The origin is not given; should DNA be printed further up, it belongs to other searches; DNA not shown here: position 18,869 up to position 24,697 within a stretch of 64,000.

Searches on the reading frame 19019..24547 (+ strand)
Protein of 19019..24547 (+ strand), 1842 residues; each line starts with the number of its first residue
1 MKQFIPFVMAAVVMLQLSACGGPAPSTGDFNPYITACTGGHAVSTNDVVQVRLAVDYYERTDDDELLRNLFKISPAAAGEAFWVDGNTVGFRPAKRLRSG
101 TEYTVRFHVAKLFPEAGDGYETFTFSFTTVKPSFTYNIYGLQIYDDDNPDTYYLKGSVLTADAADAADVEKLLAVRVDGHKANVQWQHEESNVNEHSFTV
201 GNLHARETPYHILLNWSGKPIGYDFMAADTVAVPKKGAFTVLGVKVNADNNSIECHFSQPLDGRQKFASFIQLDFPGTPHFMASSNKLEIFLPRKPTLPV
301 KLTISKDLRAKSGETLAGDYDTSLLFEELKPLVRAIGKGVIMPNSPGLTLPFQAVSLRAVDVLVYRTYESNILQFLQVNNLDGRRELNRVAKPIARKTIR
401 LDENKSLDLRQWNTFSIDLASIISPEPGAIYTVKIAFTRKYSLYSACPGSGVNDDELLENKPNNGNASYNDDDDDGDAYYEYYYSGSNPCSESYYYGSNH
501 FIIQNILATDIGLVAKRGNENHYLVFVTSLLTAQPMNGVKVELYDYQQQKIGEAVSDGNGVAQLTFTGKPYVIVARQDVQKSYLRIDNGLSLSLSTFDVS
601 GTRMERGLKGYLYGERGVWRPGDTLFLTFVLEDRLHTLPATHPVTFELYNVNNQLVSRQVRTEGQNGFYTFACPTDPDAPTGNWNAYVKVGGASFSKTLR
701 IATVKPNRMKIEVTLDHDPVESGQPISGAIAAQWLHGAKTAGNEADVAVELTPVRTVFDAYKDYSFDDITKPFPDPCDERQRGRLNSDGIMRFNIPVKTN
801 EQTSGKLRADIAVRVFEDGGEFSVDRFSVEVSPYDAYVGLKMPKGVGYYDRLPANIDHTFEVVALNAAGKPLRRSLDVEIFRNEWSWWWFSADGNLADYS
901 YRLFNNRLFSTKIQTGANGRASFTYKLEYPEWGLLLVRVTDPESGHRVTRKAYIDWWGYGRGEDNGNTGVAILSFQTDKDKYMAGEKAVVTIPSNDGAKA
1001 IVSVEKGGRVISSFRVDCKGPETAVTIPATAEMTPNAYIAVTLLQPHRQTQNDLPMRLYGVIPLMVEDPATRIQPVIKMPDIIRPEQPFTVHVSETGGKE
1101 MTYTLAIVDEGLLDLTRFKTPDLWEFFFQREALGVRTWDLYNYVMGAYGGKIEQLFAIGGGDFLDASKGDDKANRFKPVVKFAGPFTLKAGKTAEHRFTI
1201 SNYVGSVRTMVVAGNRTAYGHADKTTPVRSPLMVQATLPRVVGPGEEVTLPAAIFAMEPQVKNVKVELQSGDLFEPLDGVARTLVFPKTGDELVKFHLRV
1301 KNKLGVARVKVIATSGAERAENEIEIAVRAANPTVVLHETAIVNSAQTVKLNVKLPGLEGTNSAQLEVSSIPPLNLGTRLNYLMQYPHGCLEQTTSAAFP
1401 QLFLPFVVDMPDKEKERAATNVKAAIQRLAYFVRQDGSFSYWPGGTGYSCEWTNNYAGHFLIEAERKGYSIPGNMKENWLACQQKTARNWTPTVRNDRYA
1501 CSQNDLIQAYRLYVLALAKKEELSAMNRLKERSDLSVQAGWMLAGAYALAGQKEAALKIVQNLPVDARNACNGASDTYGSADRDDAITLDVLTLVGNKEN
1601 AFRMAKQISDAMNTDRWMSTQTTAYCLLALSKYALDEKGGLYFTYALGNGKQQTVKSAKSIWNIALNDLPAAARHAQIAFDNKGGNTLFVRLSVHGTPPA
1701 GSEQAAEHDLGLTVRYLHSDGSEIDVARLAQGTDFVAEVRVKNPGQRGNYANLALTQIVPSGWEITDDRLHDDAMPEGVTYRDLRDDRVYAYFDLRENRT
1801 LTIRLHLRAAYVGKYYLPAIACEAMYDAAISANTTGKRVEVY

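Call 8: search_protein_families(library=pfam, proteins=[window:19019-24547:+], max_evalue=0.01)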
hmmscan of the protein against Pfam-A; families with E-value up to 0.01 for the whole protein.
window:19019-24547:+ (1842 aa): 9 families
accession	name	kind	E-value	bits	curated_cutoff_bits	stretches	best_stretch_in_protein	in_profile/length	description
PF11974.14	bMG3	-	9.3e-22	77.4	34.9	1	508-602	1-101/103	Bacterial alpha-2-macroglobulin MG3 domain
PF07703.20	A2M_BRD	-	2.4e-21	77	22.7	1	973-1115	1-140/140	Alpha-2-macroglobulin bait region domain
PF17962.7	bMG6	-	2.8e-17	63.3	23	1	849-956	8-112/112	Bacterial macroglobulin domain 6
PF17972.7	bMG5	-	9.2e-16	58.8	26.5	1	707-821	1-115/127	Bacterial Alpha-2-macroglobulin MG5 domain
PF01835.25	MG2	-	7.3e-15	55.5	32.8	1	609-699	1-94/96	MG2 domain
PF17973.7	bMG10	-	8.7e-12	45.8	26.2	1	1712-1827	4-129/131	Bacterial Alpha-2-macroglobulin MG10 domain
PF00207.28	A2M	-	7.6e-09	35.7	21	1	1189-1268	10-92/92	Alpha-2-macroglobulin family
PF07678.20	TED_complement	-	3.9e-07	29.9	22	1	1379-1486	18-129/312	A-macroglobulin TED domain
PF13205.12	Big_5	-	0.00081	20.5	23.6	0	80-129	57-105/105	Bacterial Ig-like domain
